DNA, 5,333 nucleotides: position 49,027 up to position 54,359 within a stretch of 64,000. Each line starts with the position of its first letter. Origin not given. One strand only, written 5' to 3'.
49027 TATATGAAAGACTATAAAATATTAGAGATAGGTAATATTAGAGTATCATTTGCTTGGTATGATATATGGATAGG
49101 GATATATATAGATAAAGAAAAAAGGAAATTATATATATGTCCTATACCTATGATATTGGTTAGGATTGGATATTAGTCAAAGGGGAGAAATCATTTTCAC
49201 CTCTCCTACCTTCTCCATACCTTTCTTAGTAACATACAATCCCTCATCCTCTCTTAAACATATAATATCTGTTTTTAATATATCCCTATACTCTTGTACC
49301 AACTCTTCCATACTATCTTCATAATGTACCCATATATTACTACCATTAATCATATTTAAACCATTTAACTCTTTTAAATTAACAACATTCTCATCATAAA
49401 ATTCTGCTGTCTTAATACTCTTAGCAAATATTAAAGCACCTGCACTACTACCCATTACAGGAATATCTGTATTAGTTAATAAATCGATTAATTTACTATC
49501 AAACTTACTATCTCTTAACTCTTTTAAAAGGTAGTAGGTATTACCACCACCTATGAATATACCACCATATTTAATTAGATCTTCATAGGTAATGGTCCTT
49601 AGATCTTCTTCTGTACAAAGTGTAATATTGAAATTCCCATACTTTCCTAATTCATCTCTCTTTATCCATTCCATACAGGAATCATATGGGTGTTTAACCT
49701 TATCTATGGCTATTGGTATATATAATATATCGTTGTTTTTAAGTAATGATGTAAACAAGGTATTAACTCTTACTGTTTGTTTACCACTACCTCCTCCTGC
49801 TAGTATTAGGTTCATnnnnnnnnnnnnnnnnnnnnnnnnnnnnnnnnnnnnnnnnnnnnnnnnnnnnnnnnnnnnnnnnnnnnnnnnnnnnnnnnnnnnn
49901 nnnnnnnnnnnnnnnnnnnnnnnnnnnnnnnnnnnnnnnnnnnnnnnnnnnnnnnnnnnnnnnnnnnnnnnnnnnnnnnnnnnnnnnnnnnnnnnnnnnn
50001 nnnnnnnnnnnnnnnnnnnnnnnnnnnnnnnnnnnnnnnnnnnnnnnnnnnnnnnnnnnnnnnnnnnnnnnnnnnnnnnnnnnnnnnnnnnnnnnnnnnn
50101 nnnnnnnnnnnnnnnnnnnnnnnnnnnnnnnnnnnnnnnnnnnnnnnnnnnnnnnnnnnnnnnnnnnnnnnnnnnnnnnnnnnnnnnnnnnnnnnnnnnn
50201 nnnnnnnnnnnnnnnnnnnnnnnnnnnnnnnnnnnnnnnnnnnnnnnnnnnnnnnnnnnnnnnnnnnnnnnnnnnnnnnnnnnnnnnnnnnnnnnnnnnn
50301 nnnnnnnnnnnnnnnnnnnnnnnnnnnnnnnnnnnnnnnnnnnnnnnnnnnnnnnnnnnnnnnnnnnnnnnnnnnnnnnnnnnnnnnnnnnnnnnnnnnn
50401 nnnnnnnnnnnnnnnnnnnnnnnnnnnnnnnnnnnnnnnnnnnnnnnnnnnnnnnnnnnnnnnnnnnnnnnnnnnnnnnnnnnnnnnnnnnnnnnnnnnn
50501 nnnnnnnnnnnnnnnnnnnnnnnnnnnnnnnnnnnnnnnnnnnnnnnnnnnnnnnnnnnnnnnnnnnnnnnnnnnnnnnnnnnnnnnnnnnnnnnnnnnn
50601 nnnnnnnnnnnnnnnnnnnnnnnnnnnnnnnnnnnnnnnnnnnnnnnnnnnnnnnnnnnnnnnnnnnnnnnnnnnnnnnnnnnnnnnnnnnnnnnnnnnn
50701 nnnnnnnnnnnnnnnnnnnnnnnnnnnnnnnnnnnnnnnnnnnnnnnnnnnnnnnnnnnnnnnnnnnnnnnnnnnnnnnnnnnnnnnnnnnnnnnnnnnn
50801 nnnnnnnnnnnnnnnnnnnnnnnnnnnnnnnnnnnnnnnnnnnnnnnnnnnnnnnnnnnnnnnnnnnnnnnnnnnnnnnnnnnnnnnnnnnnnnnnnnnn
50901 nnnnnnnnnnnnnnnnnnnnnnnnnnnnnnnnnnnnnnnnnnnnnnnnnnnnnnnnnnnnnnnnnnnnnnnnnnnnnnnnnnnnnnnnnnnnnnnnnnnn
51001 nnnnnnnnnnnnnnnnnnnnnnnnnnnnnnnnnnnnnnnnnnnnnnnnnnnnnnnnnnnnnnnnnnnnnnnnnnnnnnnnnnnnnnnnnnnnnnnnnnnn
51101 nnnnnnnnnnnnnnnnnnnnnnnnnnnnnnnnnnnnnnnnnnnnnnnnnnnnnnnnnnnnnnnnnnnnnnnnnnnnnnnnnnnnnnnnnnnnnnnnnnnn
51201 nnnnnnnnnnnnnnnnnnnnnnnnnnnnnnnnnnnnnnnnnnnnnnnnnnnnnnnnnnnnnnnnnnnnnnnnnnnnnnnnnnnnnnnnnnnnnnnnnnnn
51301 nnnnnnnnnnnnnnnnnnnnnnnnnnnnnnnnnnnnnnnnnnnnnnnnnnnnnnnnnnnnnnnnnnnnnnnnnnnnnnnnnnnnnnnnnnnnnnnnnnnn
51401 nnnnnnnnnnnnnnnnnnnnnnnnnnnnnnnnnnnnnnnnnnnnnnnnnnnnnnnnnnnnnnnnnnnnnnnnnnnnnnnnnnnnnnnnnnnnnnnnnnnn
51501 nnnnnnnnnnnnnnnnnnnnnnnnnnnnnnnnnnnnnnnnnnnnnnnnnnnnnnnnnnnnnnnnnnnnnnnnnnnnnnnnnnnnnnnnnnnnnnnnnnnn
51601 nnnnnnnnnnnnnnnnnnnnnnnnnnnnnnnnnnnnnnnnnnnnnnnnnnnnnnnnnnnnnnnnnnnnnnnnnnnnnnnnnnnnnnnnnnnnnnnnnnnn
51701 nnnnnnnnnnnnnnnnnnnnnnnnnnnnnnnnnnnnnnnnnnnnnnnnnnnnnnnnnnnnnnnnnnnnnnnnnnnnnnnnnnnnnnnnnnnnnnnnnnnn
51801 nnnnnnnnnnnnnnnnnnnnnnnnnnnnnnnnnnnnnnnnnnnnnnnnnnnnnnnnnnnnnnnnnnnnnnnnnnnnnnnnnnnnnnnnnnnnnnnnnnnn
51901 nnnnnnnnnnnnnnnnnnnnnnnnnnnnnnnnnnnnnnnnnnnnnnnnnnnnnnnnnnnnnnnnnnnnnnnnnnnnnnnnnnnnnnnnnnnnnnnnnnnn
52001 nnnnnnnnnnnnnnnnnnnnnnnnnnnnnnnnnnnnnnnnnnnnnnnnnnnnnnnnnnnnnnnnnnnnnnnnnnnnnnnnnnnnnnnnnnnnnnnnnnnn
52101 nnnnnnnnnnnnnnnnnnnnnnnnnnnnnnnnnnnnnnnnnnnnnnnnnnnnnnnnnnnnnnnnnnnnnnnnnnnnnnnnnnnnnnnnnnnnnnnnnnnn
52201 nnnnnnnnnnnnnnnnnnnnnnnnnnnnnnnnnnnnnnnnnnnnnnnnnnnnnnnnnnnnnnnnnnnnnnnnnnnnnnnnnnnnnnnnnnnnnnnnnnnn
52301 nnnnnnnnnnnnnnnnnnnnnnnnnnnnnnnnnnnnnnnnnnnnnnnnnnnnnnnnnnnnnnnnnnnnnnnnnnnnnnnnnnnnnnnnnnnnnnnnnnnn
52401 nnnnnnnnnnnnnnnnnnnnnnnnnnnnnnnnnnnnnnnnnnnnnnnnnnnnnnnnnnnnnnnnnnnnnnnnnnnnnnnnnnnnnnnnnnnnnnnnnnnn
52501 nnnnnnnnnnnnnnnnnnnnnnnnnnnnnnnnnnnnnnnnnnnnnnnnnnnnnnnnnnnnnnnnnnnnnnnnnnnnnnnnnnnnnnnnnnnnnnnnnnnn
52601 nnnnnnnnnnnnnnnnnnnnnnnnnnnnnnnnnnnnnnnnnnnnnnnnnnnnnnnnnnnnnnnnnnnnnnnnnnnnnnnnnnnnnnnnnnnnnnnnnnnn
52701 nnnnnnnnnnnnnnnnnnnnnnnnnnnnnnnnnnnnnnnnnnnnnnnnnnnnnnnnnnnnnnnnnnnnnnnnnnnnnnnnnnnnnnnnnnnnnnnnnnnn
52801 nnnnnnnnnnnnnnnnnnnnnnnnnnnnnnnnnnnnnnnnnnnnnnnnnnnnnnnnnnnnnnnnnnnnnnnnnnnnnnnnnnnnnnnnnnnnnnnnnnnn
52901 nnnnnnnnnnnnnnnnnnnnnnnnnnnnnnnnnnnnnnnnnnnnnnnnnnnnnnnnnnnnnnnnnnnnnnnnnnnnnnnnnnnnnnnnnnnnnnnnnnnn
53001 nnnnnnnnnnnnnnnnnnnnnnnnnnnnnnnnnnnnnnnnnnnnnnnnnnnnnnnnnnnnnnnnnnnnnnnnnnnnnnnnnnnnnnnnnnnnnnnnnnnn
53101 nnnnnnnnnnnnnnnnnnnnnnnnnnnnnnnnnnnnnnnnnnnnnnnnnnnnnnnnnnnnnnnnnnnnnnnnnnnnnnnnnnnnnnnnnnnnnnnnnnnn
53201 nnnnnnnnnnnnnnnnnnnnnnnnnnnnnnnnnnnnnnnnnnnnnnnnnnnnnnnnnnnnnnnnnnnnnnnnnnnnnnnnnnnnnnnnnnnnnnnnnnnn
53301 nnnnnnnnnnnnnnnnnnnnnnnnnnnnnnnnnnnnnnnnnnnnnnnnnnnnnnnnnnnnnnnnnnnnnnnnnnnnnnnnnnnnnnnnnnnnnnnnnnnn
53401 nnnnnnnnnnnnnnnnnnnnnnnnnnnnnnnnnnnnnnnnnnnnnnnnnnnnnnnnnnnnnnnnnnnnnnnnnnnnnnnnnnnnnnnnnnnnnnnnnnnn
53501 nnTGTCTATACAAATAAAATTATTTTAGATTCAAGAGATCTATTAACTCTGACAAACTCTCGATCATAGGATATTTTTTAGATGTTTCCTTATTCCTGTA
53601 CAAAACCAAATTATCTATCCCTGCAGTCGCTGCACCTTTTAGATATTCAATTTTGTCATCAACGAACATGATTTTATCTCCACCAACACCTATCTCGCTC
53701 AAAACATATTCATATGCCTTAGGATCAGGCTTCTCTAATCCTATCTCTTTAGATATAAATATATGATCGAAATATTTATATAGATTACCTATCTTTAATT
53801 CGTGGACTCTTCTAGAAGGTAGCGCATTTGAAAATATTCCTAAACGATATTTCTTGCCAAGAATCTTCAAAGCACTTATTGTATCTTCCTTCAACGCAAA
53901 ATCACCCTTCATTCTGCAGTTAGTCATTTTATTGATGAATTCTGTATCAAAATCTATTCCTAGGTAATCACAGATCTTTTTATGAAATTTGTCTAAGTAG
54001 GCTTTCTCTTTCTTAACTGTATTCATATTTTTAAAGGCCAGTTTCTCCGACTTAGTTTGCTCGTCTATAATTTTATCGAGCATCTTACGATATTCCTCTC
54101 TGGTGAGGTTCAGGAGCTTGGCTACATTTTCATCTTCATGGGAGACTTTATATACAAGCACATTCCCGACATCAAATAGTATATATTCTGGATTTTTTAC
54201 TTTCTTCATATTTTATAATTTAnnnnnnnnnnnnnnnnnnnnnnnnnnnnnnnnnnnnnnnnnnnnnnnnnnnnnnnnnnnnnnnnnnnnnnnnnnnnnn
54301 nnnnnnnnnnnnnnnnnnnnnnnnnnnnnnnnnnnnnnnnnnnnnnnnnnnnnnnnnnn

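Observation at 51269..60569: Seven-gene operon joining an HprK-like kinase and an archaeal-type SAM synthetase to sugar/cyclitol-modifying enzymes, with a divergent module alongside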

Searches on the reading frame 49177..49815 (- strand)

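Call 4: search_protein_families(library=pfam, proteins=[window:49177-49815:-], max_evalue=0.01)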
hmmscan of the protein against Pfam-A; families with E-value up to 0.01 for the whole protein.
window:49177-49815:- (212 aa): 2 families
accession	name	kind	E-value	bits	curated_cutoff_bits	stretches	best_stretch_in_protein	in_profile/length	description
PF03575.23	Peptidase_S51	-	1.6e-22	80.6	23.9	1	3-201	1-204/206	Peptidase family S51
PF01174.25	SNO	-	0.00069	20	27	1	64-146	15-97/188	SNO glutamine amidotransferase family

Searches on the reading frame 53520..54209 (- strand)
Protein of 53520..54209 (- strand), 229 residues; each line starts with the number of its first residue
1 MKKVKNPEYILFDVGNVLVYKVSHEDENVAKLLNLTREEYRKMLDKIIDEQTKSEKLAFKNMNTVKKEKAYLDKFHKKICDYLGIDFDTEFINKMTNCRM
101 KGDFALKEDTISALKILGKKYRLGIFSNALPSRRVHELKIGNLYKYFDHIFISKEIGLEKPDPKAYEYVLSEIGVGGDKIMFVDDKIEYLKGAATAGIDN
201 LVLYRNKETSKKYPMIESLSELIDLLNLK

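Call 3: search_protein_families(library=pfam, proteins=[window:53520-54209:-], max_evalue=0.01)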
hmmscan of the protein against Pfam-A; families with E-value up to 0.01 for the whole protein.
window:53520-54209:- (229 aa): 2 families
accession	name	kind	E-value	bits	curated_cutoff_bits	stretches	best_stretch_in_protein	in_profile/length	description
PF00702.32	Hydrolase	-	1.4e-14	55.3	26.4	1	10-197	4-191/191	haloacid dehalogenase-like hydrolase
PF13419.12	HAD_2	-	3.5e-14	53.7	23.8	1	64-200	45-175/178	Haloacid dehalogenase-like hydrolase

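Call 5: search_protein_families(library=ncbifam, proteins=[window:53520-54209:-], max_evalue=0.01)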
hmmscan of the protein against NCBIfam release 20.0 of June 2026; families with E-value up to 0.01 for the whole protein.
window:53520-54209:- (229 aa): 27 families (the best 25 are shown)
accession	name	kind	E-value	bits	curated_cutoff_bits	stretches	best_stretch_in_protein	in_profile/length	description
TIGR02253.1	CTE7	subfamily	7.5e-19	68.4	169.75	1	10-222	5-220/221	TIGR02253 family HAD-type hydrolase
TIGR02254.1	YjjG_YfnB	equivalog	4e-17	62.4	159.9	1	9-224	3-218/223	YjjG family noncanonical pyrimidine nucleotidase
TIGR01428.1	HAD_type_II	equivalog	2.6e-14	53.7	125.4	1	29-208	19-195/197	haloacid dehalogenase type II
TIGR02247.1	HAD-1A3-hyp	subfamily_domain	3.2e-13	49.9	125.4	1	10-205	5-197/211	epoxide hydrolase N-terminal domain-like phosphatase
NF006976.0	PRK09449.1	equivalog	5.9e-12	45.6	183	1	87-222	82-218/225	pyrimidine 5'-nucleotidase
TIGR01549.1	HAD-SF-IA-v1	subfamily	6.1e-12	46.2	23.3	1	119-197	75-149/149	HAD-IA family hydrolase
TIGR01509.1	HAD-SF-IA-v3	subfamily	2.9e-11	43.8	29.4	1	89-198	49-149/154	HAD-IA family hydrolase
TIGR02252.1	DREG-2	subfamily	1.6e-10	41.1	155.2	1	104-199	104-200/203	HAD hydrolase, REG-2-like, family IA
NF006991.0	PRK09456.1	equivalog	1.7e-10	40.9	295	1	73-210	55-190/199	glucose-1-phosphatase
NF052576.1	PymNtasePynAStpc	equivalog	9.1e-09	35.3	350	1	9-226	5-227/229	pyrimidine 5'-nucleotidase PynA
TIGR01993.1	Pyr-5-nucltdase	equivalog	3.3e-08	33.5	142.9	1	99-198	82-178/183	pyrimidine 5'-nucleotidase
NF011564.0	PRK14988.1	equivalog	1.5e-07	31.3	189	1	81-210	71-199/225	GMP/IMP nucleotidase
TIGR01449.2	PGP_bact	equivalog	1.6e-06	27.8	180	1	103-225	86-209/213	phosphoglycolate phosphatase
NF009804.0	PRK13288.1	equivalog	5.8e-06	25.9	218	1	104-226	84-210/215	pyrophosphatase PpaX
TIGR01691.1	enolase-ppase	equivalog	6.1e-06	25.8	128.1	1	138-214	136-210/224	acireductone synthase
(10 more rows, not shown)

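Call 86: search_protein_families(library=padloc, proteins=[window:53520-54209:-], max_evalue=0.001)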
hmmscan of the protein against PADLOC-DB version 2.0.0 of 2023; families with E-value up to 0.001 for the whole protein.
window:53520-54209:- (229 aa): 0 families
